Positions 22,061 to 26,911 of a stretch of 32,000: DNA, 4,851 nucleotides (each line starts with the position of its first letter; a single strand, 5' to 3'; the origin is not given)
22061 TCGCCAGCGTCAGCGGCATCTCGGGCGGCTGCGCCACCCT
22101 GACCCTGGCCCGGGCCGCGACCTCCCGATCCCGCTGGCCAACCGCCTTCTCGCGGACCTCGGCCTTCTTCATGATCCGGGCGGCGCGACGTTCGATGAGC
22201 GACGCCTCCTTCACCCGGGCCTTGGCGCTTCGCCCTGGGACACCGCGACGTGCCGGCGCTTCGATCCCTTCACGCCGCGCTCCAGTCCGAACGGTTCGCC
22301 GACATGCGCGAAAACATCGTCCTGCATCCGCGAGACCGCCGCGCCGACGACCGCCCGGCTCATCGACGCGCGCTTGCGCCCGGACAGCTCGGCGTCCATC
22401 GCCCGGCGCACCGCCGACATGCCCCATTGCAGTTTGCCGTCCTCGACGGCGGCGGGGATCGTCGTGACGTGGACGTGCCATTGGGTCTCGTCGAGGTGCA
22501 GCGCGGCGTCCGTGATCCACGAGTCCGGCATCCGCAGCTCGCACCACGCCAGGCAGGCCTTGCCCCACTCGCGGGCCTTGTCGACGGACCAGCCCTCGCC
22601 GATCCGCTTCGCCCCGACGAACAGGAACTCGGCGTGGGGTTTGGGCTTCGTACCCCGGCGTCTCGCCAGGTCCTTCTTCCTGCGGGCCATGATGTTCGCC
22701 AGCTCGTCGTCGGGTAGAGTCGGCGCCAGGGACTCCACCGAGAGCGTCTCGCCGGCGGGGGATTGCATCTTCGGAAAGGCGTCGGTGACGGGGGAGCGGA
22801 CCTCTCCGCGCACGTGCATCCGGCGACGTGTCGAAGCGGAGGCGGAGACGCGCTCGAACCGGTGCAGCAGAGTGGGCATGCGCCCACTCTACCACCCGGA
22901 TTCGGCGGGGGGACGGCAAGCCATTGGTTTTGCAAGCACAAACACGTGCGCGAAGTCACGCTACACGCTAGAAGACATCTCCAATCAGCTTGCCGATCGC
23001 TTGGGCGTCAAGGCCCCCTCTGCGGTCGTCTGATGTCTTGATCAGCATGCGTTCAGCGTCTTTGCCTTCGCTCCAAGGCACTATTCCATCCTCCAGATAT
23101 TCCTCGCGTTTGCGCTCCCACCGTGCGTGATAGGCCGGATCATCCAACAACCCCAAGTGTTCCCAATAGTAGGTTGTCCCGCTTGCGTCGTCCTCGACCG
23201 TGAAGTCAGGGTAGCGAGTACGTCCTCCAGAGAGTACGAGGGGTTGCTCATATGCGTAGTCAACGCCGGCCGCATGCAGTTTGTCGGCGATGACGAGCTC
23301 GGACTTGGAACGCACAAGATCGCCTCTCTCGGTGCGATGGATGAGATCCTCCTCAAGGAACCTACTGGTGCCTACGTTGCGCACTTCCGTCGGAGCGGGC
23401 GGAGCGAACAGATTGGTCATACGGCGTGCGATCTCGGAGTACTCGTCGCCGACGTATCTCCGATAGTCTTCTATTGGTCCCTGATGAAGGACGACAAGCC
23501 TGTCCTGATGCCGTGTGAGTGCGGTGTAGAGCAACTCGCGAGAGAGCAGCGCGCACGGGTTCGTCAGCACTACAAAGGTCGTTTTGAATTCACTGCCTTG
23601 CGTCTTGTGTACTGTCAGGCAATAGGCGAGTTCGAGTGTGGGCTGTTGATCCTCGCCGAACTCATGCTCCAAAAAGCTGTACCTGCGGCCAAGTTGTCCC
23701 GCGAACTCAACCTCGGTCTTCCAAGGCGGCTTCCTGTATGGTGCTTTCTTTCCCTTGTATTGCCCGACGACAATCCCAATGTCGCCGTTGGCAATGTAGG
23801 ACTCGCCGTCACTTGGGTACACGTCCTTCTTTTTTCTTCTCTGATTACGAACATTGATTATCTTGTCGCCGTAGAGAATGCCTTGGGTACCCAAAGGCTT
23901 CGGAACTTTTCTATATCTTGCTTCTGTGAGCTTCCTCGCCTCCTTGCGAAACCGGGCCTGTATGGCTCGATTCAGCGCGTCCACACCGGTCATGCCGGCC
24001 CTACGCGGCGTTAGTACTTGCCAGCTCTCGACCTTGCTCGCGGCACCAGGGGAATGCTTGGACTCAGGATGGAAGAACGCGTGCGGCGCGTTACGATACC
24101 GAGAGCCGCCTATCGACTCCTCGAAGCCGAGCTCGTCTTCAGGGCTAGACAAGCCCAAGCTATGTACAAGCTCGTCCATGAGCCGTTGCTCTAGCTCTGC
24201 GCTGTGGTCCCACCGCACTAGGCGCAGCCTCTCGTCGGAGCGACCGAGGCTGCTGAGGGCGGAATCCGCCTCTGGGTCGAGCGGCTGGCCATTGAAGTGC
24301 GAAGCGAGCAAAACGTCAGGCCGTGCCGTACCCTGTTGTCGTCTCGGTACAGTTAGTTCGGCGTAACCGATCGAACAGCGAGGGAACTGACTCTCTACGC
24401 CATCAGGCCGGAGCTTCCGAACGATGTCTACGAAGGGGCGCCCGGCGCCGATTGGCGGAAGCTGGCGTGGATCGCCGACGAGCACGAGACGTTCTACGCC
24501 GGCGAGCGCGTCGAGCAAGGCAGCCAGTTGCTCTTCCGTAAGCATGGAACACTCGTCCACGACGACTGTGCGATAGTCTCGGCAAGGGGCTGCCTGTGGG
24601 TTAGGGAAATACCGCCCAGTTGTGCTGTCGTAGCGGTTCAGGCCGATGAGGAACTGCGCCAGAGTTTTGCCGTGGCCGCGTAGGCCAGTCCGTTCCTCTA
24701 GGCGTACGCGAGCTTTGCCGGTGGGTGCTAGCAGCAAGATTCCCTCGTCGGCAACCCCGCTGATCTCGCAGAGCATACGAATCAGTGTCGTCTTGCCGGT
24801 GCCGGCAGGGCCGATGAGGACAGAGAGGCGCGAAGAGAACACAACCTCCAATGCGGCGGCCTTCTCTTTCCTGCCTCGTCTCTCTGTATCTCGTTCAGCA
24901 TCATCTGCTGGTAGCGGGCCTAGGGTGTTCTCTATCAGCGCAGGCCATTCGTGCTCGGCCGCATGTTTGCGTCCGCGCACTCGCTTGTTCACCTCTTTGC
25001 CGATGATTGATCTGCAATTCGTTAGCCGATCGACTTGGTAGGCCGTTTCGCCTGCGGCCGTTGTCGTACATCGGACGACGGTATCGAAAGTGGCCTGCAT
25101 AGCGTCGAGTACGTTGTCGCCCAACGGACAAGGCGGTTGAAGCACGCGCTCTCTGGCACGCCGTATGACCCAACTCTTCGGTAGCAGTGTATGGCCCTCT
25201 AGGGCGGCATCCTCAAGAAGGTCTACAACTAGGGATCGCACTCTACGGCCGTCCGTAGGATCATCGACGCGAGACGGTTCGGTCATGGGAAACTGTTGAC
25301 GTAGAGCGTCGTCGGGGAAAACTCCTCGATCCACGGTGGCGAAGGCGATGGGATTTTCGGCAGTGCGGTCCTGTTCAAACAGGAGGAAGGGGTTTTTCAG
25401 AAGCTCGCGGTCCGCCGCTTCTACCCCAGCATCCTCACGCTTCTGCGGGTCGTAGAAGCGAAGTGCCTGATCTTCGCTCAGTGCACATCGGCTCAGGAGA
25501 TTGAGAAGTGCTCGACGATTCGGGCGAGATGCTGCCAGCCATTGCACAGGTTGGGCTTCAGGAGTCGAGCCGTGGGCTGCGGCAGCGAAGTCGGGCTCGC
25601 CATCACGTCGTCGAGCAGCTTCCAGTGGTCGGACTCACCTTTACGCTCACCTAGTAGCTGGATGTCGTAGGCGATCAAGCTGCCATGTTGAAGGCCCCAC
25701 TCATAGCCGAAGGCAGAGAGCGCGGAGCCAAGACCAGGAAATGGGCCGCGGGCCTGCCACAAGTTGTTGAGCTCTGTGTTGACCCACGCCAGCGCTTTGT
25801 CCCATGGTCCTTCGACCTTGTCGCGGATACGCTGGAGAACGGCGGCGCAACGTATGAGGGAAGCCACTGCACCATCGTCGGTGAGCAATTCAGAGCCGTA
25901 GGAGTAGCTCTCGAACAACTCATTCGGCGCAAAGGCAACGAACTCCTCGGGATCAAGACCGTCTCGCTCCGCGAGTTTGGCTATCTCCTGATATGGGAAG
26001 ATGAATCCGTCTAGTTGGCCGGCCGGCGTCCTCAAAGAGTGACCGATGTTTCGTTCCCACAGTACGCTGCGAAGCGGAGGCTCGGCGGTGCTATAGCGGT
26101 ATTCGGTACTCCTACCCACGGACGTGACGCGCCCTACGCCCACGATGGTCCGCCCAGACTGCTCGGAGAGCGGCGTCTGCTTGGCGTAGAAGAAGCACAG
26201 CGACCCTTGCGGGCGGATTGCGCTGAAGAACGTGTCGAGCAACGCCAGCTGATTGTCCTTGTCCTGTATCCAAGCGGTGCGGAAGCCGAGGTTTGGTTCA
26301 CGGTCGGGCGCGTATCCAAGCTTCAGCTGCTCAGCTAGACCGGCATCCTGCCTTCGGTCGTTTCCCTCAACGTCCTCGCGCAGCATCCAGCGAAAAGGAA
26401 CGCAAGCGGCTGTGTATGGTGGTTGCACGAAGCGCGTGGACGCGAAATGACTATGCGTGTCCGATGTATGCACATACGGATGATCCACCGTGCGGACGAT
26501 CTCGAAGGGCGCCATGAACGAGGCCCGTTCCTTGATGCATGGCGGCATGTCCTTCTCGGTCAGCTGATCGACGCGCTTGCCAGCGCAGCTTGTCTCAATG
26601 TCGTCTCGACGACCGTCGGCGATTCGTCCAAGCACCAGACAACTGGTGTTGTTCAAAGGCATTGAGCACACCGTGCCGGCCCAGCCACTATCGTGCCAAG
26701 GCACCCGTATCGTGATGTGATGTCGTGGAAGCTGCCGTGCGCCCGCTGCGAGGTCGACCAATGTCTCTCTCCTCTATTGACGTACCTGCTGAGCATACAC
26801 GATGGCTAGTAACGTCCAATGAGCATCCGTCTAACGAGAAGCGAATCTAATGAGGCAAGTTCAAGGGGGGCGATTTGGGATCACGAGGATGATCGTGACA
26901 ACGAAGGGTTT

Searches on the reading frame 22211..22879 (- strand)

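Call 47: search_protein_families(library=pfam, proteins=[window:22211-22879:-], max_evalue=0.01)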
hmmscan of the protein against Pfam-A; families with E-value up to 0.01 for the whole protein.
window:22211-22879:- (222 aa): 1 family
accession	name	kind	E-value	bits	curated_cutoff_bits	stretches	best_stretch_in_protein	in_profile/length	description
PF01076.25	Mob_Pre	-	1.3e-10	41.8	25.5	1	82-215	80-193/196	Plasmid recombination enzyme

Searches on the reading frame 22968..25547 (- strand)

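Call 10: search_protein_families(library=pfam, proteins=[window:22968-25547:-], max_evalue=1)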
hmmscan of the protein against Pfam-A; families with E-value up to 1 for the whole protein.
window:22968-25547:- (859 aa): 29 families (the best 25 are shown)
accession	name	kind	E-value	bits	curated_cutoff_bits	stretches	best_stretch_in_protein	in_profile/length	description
PF13604.12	AAA_30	-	3.6e-27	95.8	27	1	230-377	7-142/191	AAA domain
PF13245.12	AAA_19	-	3.1e-24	86.1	25.1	1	231-367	3-133/134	AAA domain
PF01443.25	Viral_helicase1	-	9.4e-17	62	21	2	637-687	178-227/228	Viral superfamily 1 RNA helicase core domain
PF13538.12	UvrD_C_2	-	3.3e-11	43.3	27.4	1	640-686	1-51/52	UvrD-like helicase C-terminal domain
PF13086.12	AAA_11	-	5.9e-11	43.1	27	2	323-366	212-253/257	AAA domain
PF05970.20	PIF1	-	3.2e-05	24.1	25.9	1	243-367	26-156/223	PIF1-like helicase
PF13401.12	AAA_22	-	0.00014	22.6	27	1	240-360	6-124/130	AAA domain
PF18335.7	SH3_13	-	0.00042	20.5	41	1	525-596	1-54/65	ATP-dependent RecD-like DNA helicase SH3 domain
PF02562.22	PhoH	-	0.0015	18.5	27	1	230-255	10-35/205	PhoH-like protein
PF24389.1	ORC-CDC6-like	-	0.0026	17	27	1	236-260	29-53/571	ORC-CDC6-like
PF00005.33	ABC_tran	-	0.0033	18.5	25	1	240-274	12-45/137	ABC transporter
PF03193.22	RsgA_GTPase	-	0.0037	17.6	30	1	227-261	94-128/174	RsgA GTPase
PF13191.12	AAA_16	-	0.0095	16.9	32.6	1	230-261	13-46/167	AAA ATPase domain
PF00004.35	AAA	-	0.013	16.4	21.2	1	243-264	2-23/131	ATPase family associated with various cellular activities (AAA)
PF20720.3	nSTAND3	-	0.019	15.1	27.2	1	231-260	9-38/155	Novel STAND NTPase 3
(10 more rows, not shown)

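Call 11: search_protein_families(library=padloc, proteins=[window:22968-25547:-], max_evalue=1)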
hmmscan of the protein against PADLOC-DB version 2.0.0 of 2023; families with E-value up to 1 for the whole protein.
window:22968-25547:- (859 aa): 31 families (the best 25 are shown)
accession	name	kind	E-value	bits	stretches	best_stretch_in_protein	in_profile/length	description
PDLC05065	PDC-S68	-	0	1063.7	1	6-858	387-1218/1221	-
PDLC05066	PDC-S68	-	3.2e-119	397.7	1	2-817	358-1172/1202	-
PDLC05064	PDC-S68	-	2.4e-102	341.5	1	14-823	459-1227/1273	-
PDLC01734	typeIV_RecD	-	4.2e-44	148.9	2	227-377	342-487/763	RecD_0_IVD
PDLC01148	RecD_like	-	5.8e-32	108.8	2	227-375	316-454/719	RecD/Tra ATPase fused to N-terminal HHH domain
PDLC05035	PDC-S53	-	8.5e-22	75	2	226-372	496-624/900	-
PDLC04476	PDC-M16A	-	6.7e-19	65.7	2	242-367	28-181/691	-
PDLC04475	PDC-M16A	-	1.4e-17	61.5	2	239-368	29-185/721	-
PDLC04472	PDC-M16A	-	1.9e-11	41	2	641-689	649-700/930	-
PDLC04140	mad8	-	8e-06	23.6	1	224-348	11-107/314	mads_8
PDLC04474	PDC-M16A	-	1.3e-05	21.9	2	243-342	239-340/917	-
PDLC03920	MkoA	-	2.7e-05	20.6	2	347-367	811-831/1112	-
PDLC05067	PDC-S69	-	3.5e-05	21.6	1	724-820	167-258/289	-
PDLC03921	MkoA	-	0.00035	16.3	2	232-260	1035-1063/1607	-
PDLC04213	HEC-02A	-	0.001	16.7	1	233-265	17-49/337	-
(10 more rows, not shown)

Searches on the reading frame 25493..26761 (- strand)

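Call 10: search_protein_families(library=pfam, proteins=[window:25493-26761:-], max_evalue=1)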
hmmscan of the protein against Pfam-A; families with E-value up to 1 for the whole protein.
window:25493-26761:- (422 aa): 0 families

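Call 11: search_protein_families(library=padloc, proteins=[window:25493-26761:-], max_evalue=1)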
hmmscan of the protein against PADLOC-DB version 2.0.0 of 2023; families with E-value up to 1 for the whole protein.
window:25493-26761:- (422 aa): 3 families
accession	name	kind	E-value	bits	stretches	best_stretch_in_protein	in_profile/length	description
PDLC05065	PDC-S68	-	9.5e-134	445.6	1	13-413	5-389/1221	-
PDLC05066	PDC-S68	-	7.5e-40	134.8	2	166-354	124-309/1202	-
PDLC05064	PDC-S68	-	4.1e-21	72.5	2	9-76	66-138/1273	-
